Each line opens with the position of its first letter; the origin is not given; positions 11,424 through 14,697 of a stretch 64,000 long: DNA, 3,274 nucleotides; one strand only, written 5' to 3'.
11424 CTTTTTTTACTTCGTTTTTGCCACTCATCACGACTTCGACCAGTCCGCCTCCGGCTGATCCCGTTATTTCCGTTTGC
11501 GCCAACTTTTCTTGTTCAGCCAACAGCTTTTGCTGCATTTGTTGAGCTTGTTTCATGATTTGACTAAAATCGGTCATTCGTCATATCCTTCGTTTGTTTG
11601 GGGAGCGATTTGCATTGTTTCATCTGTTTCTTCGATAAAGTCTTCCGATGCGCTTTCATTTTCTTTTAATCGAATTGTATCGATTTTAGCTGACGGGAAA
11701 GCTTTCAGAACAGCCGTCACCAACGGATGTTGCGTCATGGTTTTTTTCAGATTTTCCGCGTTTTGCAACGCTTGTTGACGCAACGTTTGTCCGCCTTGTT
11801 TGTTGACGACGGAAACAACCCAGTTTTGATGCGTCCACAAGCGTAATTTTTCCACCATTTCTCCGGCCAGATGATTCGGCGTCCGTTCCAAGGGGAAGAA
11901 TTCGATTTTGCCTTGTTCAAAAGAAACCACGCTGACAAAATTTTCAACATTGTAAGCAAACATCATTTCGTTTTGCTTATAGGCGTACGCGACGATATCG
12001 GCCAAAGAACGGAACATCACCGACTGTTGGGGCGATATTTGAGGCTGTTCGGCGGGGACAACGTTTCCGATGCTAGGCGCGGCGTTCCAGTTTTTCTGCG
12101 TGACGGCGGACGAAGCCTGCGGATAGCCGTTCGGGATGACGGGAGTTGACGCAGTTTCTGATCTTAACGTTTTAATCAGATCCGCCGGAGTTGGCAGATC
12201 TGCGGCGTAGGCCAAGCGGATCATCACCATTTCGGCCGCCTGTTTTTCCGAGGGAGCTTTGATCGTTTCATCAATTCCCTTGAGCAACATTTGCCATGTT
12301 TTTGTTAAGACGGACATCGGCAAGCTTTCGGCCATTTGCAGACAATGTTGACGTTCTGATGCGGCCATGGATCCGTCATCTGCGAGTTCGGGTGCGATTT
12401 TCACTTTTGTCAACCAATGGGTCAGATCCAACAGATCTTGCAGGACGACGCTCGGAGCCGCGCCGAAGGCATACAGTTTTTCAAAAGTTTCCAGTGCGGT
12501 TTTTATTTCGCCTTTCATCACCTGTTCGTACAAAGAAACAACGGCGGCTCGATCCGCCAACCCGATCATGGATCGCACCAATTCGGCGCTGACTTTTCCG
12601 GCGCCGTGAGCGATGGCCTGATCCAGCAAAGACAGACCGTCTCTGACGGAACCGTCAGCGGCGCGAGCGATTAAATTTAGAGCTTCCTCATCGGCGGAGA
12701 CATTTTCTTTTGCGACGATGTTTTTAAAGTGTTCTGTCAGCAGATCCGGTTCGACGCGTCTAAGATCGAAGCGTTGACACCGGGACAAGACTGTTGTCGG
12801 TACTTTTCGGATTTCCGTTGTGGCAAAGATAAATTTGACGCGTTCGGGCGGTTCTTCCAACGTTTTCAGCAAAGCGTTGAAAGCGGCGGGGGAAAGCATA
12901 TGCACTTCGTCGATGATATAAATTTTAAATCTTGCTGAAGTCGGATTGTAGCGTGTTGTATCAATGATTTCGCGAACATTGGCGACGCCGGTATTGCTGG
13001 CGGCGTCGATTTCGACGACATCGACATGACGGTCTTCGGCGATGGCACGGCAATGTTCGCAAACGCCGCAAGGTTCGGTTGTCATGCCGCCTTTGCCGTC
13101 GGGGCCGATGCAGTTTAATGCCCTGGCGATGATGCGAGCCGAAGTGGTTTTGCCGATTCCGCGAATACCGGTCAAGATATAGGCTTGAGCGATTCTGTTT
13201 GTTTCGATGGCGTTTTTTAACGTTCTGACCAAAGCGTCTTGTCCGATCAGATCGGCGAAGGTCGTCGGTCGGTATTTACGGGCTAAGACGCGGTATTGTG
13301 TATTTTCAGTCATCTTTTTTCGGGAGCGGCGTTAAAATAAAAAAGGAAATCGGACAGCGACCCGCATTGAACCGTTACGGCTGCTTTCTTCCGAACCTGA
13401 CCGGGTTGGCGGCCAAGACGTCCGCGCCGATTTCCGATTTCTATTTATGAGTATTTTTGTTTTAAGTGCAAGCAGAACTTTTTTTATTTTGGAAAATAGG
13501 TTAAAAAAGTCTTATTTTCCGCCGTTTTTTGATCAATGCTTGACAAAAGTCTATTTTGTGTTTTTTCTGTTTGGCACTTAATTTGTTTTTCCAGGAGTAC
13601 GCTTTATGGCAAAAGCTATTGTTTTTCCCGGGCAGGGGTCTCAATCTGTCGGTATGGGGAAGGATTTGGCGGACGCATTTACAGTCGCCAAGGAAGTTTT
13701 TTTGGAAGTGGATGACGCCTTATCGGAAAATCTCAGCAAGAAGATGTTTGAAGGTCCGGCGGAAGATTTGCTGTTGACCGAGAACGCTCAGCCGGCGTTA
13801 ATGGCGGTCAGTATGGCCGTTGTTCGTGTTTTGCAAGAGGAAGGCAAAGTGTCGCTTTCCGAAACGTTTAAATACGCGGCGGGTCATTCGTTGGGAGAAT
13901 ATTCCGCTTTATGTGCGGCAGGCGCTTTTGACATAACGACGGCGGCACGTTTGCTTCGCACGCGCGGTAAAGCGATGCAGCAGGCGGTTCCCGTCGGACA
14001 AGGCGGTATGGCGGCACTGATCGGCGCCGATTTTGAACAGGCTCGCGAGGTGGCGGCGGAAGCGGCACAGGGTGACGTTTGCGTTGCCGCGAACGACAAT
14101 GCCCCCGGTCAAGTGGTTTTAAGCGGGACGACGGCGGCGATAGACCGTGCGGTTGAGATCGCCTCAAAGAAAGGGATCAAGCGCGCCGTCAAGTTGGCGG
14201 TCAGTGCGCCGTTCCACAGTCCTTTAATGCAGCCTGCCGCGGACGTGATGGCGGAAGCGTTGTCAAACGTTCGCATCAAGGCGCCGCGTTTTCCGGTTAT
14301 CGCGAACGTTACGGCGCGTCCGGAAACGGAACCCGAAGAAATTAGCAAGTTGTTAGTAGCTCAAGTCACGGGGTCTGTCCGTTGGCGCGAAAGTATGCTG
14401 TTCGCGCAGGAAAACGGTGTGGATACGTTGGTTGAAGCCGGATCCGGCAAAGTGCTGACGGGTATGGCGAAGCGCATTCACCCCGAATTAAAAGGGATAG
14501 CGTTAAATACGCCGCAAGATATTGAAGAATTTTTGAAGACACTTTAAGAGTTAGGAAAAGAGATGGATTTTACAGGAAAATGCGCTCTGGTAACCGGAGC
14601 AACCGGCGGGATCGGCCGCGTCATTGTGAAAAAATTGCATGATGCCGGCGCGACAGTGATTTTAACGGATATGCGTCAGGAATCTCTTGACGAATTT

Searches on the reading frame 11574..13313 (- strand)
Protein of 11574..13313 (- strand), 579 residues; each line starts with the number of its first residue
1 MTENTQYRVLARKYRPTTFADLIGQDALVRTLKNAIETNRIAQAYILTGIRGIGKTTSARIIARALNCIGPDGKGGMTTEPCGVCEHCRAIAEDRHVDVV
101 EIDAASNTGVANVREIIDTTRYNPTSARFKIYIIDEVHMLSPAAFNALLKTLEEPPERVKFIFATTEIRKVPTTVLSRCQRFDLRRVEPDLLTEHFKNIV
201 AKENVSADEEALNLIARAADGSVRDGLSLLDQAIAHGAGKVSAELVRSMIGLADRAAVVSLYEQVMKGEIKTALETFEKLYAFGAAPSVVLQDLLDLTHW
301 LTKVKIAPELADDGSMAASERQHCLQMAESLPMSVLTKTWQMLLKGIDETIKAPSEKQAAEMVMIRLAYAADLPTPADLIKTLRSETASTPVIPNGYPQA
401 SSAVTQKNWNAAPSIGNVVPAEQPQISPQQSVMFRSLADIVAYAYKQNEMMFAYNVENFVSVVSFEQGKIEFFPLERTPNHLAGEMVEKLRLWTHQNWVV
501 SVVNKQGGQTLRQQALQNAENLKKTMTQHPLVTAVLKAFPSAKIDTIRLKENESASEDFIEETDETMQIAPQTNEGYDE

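Call 52: search_protein_families(library=pfam, proteins=[window:11574-13313:-], max_evalue=0.001)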
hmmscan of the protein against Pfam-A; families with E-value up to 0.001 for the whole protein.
window:11574-13313:- (579 aa): 11 families
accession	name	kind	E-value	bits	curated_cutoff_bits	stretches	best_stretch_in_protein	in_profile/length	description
PF12169.13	DNA_pol3_gamma3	-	1.2e-48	164.9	24.4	1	241-383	1-143/143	DNA polymerase III subunits gamma and tau domain III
PF13177.12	DNA_pol3_delta2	-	2.9e-39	135.1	27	1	25-187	2-160/161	DNA polymerase III, delta subunit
PF12362.13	DUF3646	-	3.7e-30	105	30.2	1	435-546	2-113/114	DNA polymerase III gamma and tau subunits C terminal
PF22608.2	DNAX_ATPase_lid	-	3.4e-21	75.2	27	1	193-239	3-49/49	DNA polymerase III clamp loader subunit, ATPase lid domain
PF00004.35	AAA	-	1.5e-11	45.3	21.2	1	46-181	2-125/131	ATPase family associated with various cellular activities (AAA)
PF13401.12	AAA_22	-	7.8e-07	29.9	27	1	43-166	6-123/130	AAA domain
PF05496.18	RuvB_N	-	1.4e-05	25.4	27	1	15-67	2-58/159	Holliday junction DNA helicase RuvB P-loop domain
PF13604.12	AAA_30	-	9.4e-05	22.7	27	1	43-160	19-120/191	AAA domain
PF13173.12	AAA_14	-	0.00021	21.8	27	1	43-164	3-96/129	AAA domain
PF07728.20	AAA_5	-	0.00033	21.1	22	0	46-155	3-93/139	AAA domain (dynein-related subfamily)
PF13191.12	AAA_16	-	0.00049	21.1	32.6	0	22-68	2-50/167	AAA ATPase domain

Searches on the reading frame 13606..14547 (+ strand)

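Call 92: search_protein_families(library=pfam, proteins=[window:13606-14547:+], max_evalue=0.001)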
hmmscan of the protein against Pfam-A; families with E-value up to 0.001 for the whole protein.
window:13606-14547:+ (313 aa): 1 family
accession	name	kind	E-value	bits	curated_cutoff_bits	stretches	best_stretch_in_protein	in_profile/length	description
PF00698.26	Acyl_transf_1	-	1.1e-38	134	32.7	1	6-281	3-268/319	Acyl transferase domain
